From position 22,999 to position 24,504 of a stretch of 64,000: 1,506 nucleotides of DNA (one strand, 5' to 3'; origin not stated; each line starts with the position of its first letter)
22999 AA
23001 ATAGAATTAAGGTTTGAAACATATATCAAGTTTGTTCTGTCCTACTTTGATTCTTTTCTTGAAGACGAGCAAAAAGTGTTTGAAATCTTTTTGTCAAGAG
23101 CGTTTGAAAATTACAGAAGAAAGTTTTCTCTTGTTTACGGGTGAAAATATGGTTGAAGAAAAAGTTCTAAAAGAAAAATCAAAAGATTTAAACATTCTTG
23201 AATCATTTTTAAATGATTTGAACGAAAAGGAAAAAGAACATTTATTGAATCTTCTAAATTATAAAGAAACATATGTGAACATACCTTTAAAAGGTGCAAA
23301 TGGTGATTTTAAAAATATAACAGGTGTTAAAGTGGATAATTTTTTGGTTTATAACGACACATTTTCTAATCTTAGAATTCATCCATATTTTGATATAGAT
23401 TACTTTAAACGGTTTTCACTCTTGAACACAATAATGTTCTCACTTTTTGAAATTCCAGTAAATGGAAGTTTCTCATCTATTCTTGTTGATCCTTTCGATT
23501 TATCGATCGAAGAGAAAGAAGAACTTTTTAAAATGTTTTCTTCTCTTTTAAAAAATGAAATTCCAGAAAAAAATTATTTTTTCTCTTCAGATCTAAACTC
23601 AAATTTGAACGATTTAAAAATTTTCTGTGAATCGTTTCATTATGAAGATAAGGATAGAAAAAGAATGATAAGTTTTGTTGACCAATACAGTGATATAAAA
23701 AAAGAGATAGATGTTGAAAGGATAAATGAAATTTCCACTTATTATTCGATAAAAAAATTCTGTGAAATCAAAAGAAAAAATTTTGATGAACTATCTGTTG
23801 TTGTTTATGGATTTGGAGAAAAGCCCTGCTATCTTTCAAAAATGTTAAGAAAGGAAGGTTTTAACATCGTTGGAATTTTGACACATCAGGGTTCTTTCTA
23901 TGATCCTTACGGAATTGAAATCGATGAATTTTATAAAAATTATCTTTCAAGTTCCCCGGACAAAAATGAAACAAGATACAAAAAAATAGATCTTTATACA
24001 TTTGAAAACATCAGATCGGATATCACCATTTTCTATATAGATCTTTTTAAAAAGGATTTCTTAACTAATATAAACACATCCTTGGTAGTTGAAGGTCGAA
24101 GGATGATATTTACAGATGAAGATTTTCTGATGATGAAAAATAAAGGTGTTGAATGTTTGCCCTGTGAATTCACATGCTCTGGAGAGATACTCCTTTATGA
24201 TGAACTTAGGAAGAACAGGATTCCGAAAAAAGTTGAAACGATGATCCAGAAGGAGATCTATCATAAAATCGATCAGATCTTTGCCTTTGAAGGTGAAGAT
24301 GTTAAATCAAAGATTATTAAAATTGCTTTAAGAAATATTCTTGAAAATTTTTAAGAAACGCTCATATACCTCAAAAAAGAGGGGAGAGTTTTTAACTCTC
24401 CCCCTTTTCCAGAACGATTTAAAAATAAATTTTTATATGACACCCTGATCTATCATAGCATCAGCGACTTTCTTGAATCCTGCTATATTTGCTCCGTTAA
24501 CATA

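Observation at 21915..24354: Catalytically degenerate glutamate-dehydrogenase-like paralogue(s) encoded beside two authentic gdhA genes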

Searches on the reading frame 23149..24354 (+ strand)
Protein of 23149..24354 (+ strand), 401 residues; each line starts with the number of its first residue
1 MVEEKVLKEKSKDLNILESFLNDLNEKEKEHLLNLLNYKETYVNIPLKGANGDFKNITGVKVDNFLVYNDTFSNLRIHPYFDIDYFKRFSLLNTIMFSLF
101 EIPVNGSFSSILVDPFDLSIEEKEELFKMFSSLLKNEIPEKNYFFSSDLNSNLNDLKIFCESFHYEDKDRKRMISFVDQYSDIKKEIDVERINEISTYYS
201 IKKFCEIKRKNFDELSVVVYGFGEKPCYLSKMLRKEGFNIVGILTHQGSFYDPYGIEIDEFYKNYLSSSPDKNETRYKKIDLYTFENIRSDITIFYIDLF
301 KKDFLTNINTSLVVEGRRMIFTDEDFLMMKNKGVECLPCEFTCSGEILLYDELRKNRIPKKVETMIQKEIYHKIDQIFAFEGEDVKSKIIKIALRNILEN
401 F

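Call 7: search_protein_families(library=pfam, proteins=[window:23149-24354:+], max_evalue=1)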
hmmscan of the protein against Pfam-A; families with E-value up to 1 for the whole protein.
window:23149-24354:+ (401 aa): 3 families
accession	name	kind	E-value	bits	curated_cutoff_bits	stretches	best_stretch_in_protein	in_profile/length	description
PF02812.23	ELFV_dehydrog_N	-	1.4e-09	38.2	25.3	1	41-162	5-126/129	Glu/Leu/Phe/Val dehydrogenase, dimerisation domain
PF00208.27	ELFV_dehydrog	-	2.3e-05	24.7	23.4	1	198-263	15-81/241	Glutamate/Leucine/Phenylalanine/Valine dehydrogenase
PF12174.13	RST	-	0.27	11.6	22.7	1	171-212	4-45/67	RCD1-SRO-TAF4 (RST) plant domain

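Call 8: search_protein_families(library=ncbifam, proteins=[window:23149-24354:+], max_evalue=1)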
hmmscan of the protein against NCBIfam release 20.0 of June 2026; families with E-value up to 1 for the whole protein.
window:23149-24354:+ (401 aa): 4 families
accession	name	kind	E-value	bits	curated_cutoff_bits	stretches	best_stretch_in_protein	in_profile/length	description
NF041398.1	GluDhGdhB_Halo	equivalog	6.1e-17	61.6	620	1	39-345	33-338/410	glutamate dehydrogenase GdhB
NF040817.1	GdhA_Arch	equivalog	4.5e-14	52.5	750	1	38-338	35-339/419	glutamate dehydrogenase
NF006929.0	PRK09414.1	equivalog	0.04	12.9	536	1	198-264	216-281/445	NADP-specific glutamate dehydrogenase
TIGR00789.1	flhB_rel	hypoth_equivalog_domain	0.097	12.9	117.35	0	361-380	57-76/84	FlhB-like flagellar biosynthesis protein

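Call 13: find_homologous_proteins(query=window:23149-24354:+)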
Query window:23149-24354:+ (401 aa): 11 proteins with E <= 0.001 among 7120 candidates.
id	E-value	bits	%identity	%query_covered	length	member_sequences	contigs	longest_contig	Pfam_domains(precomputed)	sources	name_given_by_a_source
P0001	4.9e-259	877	100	100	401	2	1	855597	PF02812.24,PF00208.28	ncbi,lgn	ncbi:MAG: Glu/Leu/Phe/Val dehydrogenase dimerization domain-containing protein [candidate division W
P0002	5.6e-227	772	87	100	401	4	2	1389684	PF02812.24,PF00208.28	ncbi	ncbi:MAG: Glu/Leu/Phe/Val dehydrogenase dimerization domain-containing protein [candidate division W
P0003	3.9e-223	759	86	100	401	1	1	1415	PF02812.24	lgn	-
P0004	6.6e-220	748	85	100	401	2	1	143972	PF02812.24,PF00208.28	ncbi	ncbi:MAG: Glu/Leu/Phe/Val dehydrogenase dimerization domain-containing protein [candidate division W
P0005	4.4e-201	686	79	100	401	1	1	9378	PF02812.24,PF00208.28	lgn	-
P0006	9.4e-180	616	70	100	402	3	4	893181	PF02812.24,PF00208.28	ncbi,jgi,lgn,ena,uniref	uniref:Uncharacterized protein n=1 Tax=candidate division WOR-3 bacterium TaxID=2052148 RepID=A0A7C3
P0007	4.5e-179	614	68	100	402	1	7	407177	PF02812.24,PF00208.28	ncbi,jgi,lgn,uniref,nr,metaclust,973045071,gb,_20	ncbi:MAG: Glu/Leu/Phe/Val dehydrogenase dimerization domain-containing protein [bacterium]|uniref:Gl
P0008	1.6e-166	573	88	74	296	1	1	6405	PF00208.28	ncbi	ncbi:MAG: hypothetical protein ABIN35_07740, partial [candidate division WOR-3 bacterium]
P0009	5.2e-141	489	58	100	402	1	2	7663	PF02812.24,PF00208.28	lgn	-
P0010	1.7e-96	342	45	97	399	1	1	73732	PF02812.24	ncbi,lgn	-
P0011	7.0e-92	327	44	95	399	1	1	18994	PF02812.24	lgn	-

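Call 23: search_solved_structures(query=A1, max_evalue=0.01, show_alignments=2)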
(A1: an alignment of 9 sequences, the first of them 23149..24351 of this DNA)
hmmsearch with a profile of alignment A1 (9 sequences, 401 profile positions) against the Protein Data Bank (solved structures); distinct sequences matched with E-value up to 0.01: 23.
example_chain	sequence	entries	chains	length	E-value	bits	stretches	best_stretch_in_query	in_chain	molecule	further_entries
7mfm_A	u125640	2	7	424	1.4e-17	67.2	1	37-382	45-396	Glutamate dehydrogenase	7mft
8ysw_A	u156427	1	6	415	2.3e-17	66.5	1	39-380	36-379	Glutamate dehydrogenase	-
8i83_A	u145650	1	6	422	2.3e-17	66.4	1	39-380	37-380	Glutamate dehydrogenase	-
3k8z_A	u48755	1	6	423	5.2e-17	65.3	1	37-382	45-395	NAD-specific glutamate dehydrogenase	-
1gtm_A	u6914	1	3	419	3.2e-14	56.1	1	39-349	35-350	GLUTAMATE DEHYDROGENASE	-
3k92_A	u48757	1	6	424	2.9e-13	52.9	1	41-380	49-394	NAD-specific glutamate dehydrogenase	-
1b3b_A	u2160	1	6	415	2.4e-12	49.9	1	41-166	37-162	PROTEIN (GLUTAMATE DEHYDROGENASE)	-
1b26_A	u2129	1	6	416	6.2e-12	48.6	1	40-166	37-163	GLUTAMATE DEHYDROGENASE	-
8s38_A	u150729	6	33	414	1.9e-11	47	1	24-349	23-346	Glutamate dehydrogenase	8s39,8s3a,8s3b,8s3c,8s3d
1bvu_A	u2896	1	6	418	2.5e-11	46.6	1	39-347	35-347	PROTEIN (GLUTAMATE DEHYDROGENASE)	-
8zmu_A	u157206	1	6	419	3.3e-11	46.2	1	39-378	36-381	Glutamate dehydrogenase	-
8znb_A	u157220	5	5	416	3.4e-11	46.1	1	39-378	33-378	Glutamate dehydrogenase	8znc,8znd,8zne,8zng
8kao_A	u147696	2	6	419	3.7e-11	46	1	215-381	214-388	Glutamate dehydrogenase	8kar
1euz_A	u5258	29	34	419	5.2e-11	45.5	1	39-378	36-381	GLUTAMATE DEHYDROGENASE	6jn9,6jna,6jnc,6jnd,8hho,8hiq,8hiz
2yfq_A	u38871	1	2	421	1.2e-10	44.4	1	41-378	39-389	NAD-SPECIFIC GLUTAMATE DEHYDROGENASE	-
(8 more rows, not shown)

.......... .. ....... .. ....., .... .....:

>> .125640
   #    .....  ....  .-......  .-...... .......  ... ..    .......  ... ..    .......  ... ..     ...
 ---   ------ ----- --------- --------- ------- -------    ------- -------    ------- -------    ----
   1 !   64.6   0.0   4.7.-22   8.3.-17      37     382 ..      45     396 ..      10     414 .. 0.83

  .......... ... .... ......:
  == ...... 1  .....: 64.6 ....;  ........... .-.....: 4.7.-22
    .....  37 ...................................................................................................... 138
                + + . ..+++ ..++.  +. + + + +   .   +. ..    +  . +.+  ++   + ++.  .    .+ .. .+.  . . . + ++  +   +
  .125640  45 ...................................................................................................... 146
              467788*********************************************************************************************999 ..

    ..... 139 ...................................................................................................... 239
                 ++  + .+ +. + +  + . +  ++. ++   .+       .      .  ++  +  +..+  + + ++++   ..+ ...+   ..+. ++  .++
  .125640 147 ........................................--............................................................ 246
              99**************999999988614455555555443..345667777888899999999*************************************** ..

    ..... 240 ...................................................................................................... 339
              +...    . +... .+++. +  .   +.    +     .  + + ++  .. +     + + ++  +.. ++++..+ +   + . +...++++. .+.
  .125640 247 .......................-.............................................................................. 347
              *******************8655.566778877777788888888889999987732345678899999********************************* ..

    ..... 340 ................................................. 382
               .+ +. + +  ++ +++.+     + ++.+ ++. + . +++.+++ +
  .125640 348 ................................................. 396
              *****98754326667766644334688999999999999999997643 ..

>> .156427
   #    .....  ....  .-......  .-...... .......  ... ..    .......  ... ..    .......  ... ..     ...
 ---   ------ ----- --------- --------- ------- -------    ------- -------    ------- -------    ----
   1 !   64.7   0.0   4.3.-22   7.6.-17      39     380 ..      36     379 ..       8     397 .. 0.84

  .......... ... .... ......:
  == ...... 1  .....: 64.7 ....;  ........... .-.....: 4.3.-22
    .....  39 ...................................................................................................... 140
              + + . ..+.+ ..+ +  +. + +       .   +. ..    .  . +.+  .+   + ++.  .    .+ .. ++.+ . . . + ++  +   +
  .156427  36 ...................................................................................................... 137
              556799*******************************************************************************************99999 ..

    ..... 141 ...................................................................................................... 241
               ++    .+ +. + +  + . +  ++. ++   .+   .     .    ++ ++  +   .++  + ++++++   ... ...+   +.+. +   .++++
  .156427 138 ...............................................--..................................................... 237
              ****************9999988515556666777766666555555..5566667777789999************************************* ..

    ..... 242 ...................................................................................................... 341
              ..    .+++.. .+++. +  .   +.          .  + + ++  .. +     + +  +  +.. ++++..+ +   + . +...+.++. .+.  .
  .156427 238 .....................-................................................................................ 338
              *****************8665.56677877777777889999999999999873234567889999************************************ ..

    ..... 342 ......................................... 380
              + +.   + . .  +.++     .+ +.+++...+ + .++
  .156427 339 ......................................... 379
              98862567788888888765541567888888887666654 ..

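Call 26: find_encoding_contigs(protein=P0010, flank=8000, max_places=3)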
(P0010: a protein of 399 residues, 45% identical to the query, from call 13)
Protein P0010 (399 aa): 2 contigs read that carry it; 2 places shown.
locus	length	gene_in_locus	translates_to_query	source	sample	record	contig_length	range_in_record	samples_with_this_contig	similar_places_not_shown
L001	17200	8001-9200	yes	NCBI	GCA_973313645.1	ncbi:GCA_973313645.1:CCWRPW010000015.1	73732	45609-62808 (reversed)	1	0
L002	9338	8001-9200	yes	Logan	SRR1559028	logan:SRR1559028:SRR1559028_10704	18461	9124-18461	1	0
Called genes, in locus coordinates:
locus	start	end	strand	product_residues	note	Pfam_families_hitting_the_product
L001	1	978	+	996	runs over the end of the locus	PF00072:Response_reg (weak), PF01326:PPDK_N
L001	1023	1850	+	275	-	PF10418:DHODB_Fe-S_bind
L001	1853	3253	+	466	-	PF14691:Fer4_20, PF00070:Pyr_redox (faint), PF07992:Pyr_redox_2, PF13450:NAD_binding_8, PF13738:Pyr_redox_3 (faint)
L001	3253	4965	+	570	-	PF00512:HisKA, PF02518:HATPase_c, PF14501:HATPase_c_5 (weak)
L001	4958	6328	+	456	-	PF00072:Response_reg, PF00158:Sigma54_activat, PF14532:Sigma54_activ_2, PF25601:AAA_lid_14, PF02954:HTH_8 (weak)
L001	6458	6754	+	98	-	-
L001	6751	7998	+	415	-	-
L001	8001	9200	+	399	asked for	PF02812:ELFV_dehydrog_N (weak)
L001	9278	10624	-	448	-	PF02812:ELFV_dehydrog_N, PF00208:ELFV_dehydrog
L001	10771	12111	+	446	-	PF02812:ELFV_dehydrog_N, PF00208:ELFV_dehydrog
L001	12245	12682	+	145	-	PF00011:HSP20, PF17886:ArsA_HSP20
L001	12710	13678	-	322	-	PF01073:3Beta_HSD, PF01370:Epimerase, PF02719:Polysacc_synt_2, PF04321:RmlD_sub_bind, PF05368:NmrA (faint), PF13460:NAD_binding_10, PF16363:GDP_Man_Dehyd, PF07993:NAD_binding_4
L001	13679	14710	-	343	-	PF00483:NTP_transferase, PF12804:NTP_transf_3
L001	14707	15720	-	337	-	-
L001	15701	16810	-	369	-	PF03435:Sacchrp_dh_NADP (faint), PF16653:Sacchrp_dh_C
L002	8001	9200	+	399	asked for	PF02812:ELFV_dehydrog_N (weak)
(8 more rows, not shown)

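Call 28: predict_structure(alignment_id=A1)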
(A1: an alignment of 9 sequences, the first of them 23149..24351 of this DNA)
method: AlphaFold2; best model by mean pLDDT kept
length: 401 residues; sequences in the alignment: 9
mean_pLDDT: 75.7   pTM: 0.81
mean pLDDT of the five models: 75.7, 73.4, 68.3, 67.3, 39.4
residues with pLDDT >= 90: 66; 70-90: 210; 50-70: 99; < 50: 26
segments of 3 or more residues with pLDDT < 50: 10-13, 139-141, 165-175
pLDDT, mean of each block of 10 residues (from residue 1): 58 57 79 76 77 75 63 62 76 86 68 71 77 63 51 61 50 49 57 91 91 89 85 92 86 87 70 65 87 87 79 89 85 90 85 70 89 90 81 84 68
secondary structure, 60 per line:
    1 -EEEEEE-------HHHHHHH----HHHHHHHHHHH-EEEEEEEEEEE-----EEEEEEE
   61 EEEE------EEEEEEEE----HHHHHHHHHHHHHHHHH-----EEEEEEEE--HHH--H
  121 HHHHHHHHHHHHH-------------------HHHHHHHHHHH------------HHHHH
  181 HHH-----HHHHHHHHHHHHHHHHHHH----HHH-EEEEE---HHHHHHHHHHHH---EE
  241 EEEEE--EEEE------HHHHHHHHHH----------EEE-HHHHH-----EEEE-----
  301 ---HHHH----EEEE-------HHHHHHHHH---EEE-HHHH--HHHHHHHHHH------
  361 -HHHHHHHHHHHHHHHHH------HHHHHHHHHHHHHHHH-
elements in order: E2-7 H15-21 H26-36 E38-48 E54-64 E71-78 H83-99 E105-112 H120-133 H153-163 H176-183 H189-207 E216-220 H224-235 E239-245 E248-251 H258-267 E278-280 H282-286 E292-295 H304-307 E312-315 H323-331 E335-337 H339-342 H345-354 H362-378 H385-400

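Call 33: fold_search(model_id=the predicted structure, library=pdb)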
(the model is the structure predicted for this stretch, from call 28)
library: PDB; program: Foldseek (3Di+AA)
matches with E <= 10: 1288; with E <= 0.001: 253
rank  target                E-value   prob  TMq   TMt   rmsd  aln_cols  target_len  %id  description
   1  7mfm_A                4.1e-24  1.00  0.78  0.76   4.2       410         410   19  Glutamate synthase, glutamate dehydrogenase counter-enzyme complex (released 2022-01-05)
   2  8s3a_B                5.3e-23  1.00  0.79  0.78   3.7       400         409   16  Crystal structure of Medicago truncatula glutamate dehydrogenase 2 in complex with 2,6-pyridinedicarboxylic acid and N (released 2024-09-04)
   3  8own_A                6.3e-23  1.00  0.77  0.76   4.0       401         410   16  CryoEM structure of glutamate dehydrogenase isoform 2 from Arabidopsis thaliana in apo-form (released 2023-08-09)
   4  8owm_C                7.5e-23  1.00  0.78  0.76   3.9       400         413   16  Crystal structure of glutamate dehydrogenase 2 from Arabidopsis thaliana binding Ca, NAD and 2,2-dihydroxyglutarate (released 2023-08-09)
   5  8s3b_K                1.2e-22  1.00  0.79  0.78   3.8       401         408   16  Crystal structure of Medicago truncatula glutamate dehydrogenase 2 in complex with 3-(1H-Tetrazol-5-yl)benzoic acid an (released 2024-09-04)
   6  8s38_C                1.3e-22  1.00  0.79  0.76   3.9       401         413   16  Crystal structure of Medicago truncatula glutamate dehydrogenase 2 in complex with citrate and NAD (released 2024-09-04)
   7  8s38_B                1.4e-22  1.00  0.80  0.78   3.6       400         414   16  Crystal structure of Medicago truncatula glutamate dehydrogenase 2 in complex with citrate and NAD (released 2024-09-04)
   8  3k8z_C                1.5e-22  1.00  0.76  0.75   3.9       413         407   19  Crystal Structure of Gudb1 a decryptified secondary glutamate dehydrogenase from B. subtilis (released 2010-06-02)
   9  8s3a_A                1.6e-22  1.00  0.78  0.76   4.0       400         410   16  Crystal structure of Medicago truncatula glutamate dehydrogenase 2 in complex with 2,6-pyridinedicarboxylic acid and N (released 2024-09-04)
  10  8s38_A                1.9e-22  1.00  0.76  0.75   4.6       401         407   16  Crystal structure of Medicago truncatula glutamate dehydrogenase 2 in complex with citrate and NAD (released 2024-09-04)
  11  8xcp                  2.0e-22  1.00  0.78  0.75   4.3       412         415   16  Cryo-EM structure of Glutamate dehydrogenase from Thermococcus profundus incorporating NADP and GLU in the initial stage (released 2023-12-27)
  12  6yei_D                2.3e-22  1.00  0.79  0.78   4.1       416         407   16  Arabidopsis thaliana glutamate dehydrogenase isoform 1 in complex with NAD (released 2020-05-20)
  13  8owm_A                2.4e-22  1.00  0.78  0.76   3.9       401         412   16  Crystal structure of glutamate dehydrogenase 2 from Arabidopsis thaliana binding Ca, NAD and 2,2-dihydroxyglutarate (released 2023-08-09)
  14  8s39_B                3.0e-22  1.00  0.80  0.78   3.7       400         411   16  Crystal structure of Medicago truncatula glutamate dehydrogenase 2 in complex with isophthalic acid and NAD (released 2024-09-04)
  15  1gtm_A                3.2e-22  1.00  0.80  0.77   3.9       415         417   17  STRUCTURE OF GLUTAMATE DEHYDROGENASE (released 1997-01-11)
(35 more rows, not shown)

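Call 43: find_encoding_contigs(protein=P0007, flank=10000, max_places=2)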
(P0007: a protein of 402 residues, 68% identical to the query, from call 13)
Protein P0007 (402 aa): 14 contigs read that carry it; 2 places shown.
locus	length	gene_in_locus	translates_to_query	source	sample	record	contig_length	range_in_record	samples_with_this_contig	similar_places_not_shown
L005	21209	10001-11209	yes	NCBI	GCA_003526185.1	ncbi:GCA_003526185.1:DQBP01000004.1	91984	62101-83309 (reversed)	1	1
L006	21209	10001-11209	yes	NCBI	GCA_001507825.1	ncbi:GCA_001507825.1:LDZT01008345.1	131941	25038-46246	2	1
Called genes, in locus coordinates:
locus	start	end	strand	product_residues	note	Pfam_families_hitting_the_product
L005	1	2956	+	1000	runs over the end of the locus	PF00072:Response_reg (weak), PF01326:PPDK_N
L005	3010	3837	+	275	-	PF10418:DHODB_Fe-S_bind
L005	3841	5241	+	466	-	PF14691:Fer4_20, PF01262:AlaDh_PNT_C (faint), PF00070:Pyr_redox (faint), PF07992:Pyr_redox_2, PF13450:NAD_binding_8 (weak), PF13738:Pyr_redox_3 (faint)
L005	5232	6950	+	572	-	PF00512:HisKA, PF02518:HATPase_c, PF14501:HATPase_c_5 (weak)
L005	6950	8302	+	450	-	PF00072:Response_reg, PF00158:Sigma54_activat, PF14532:Sigma54_activ_2, PF07728:AAA_5 (weak), PF25601:AAA_lid_14, PF02954:HTH_8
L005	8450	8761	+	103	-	-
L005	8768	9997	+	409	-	-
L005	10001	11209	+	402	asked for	PF02812:ELFV_dehydrog_N, PF00208:ELFV_dehydrog (faint)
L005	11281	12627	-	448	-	PF02812:ELFV_dehydrog_N, PF00208:ELFV_dehydrog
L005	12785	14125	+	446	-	PF02812:ELFV_dehydrog_N, PF00208:ELFV_dehydrog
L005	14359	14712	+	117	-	PF27746:Small_heat_shock_put (weak), PF00011:HSP20, PF17886:ArsA_HSP20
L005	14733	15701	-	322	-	PF01073:3Beta_HSD, PF01370:Epimerase, PF02719:Polysacc_synt_2, PF04321:RmlD_sub_bind (weak), PF05368:NmrA, PF13460:NAD_binding_10, PF16363:GDP_Man_Dehyd, PF07993:NAD_binding_4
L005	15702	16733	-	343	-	PF00571:CBS (faint), PF00483:NTP_transferase, PF12804:NTP_transf_3 (weak)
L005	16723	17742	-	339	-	-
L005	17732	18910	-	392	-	PF03435:Sacchrp_dh_NADP (faint), PF16653:Sacchrp_dh_C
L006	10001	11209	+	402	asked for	PF02812:ELFV_dehydrog_N, PF00208:ELFV_dehydrog (faint)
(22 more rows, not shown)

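Call 44: find_encoding_contigs(protein=P0002, flank=10000, max_places=2)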
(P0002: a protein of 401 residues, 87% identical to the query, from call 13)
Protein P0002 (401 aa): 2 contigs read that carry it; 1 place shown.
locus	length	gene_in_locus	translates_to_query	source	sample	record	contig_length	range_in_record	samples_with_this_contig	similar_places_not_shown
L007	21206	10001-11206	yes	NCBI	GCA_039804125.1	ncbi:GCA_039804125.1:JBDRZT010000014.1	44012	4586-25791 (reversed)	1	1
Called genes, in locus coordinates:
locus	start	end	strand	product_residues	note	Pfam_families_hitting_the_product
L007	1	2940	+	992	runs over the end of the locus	PF00072:Response_reg (weak), PF01326:PPDK_N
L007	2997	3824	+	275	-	PF10418:DHODB_Fe-S_bind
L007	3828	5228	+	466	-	PF14691:Fer4_20, PF00070:Pyr_redox (faint), PF07992:Pyr_redox_2, PF13450:NAD_binding_8 (weak), PF13738:Pyr_redox_3 (faint)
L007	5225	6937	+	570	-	PF00512:HisKA, PF02518:HATPase_c, PF14501:HATPase_c_5 (weak)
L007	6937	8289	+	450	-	PF00072:Response_reg, PF00158:Sigma54_activat, PF14532:Sigma54_activ_2, PF07728:AAA_5 (weak), PF25601:AAA_lid_14, PF02954:HTH_8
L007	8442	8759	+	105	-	-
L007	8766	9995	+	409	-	-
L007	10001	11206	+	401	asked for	PF02812:ELFV_dehydrog_N, PF00208:ELFV_dehydrog (weak)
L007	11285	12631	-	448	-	PF02812:ELFV_dehydrog_N, PF00208:ELFV_dehydrog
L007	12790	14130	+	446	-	PF02812:ELFV_dehydrog_N, PF00208:ELFV_dehydrog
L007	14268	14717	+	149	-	PF00011:HSP20, PF04969:CS (faint), PF17886:ArsA_HSP20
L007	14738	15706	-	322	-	PF01073:3Beta_HSD, PF01370:Epimerase, PF02719:Polysacc_synt_2, PF04321:RmlD_sub_bind (weak), PF05368:NmrA (faint), PF07993:NAD_binding_4, PF13460:NAD_binding_10, PF16363:GDP_Man_Dehyd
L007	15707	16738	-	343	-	PF00571:CBS (faint), PF00483:NTP_transferase, PF12804:NTP_transf_3 (weak)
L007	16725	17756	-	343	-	-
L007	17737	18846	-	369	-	PF03435:Sacchrp_dh_NADP (weak), PF16653:Sacchrp_dh_C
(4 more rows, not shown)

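Call 45: find_encoding_contigs(protein=P0009, flank=10000, max_places=2)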
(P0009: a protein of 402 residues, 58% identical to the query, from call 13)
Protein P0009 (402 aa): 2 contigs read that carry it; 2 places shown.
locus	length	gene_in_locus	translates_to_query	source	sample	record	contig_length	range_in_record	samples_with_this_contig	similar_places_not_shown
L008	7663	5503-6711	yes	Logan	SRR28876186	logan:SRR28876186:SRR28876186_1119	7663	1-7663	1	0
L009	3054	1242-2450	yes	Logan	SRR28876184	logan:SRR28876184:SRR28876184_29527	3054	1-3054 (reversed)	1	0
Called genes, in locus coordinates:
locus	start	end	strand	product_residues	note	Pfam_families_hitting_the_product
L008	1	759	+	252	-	?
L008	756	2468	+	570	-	PF00512:HisKA, PF02518:HATPase_c, PF14501:HATPase_c_5 (weak)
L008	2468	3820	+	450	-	PF00072:Response_reg, PF00158:Sigma54_activat, PF14532:Sigma54_activ_2, PF07728:AAA_5 (weak), PF25601:AAA_lid_14, PF02954:HTH_8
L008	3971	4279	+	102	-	-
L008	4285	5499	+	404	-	-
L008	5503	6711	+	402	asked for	PF02812:ELFV_dehydrog_N, PF00208:ELFV_dehydrog (faint)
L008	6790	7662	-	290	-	?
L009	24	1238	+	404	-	-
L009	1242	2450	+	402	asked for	PF02812:ELFV_dehydrog_N, PF00208:ELFV_dehydrog (faint)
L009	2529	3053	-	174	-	?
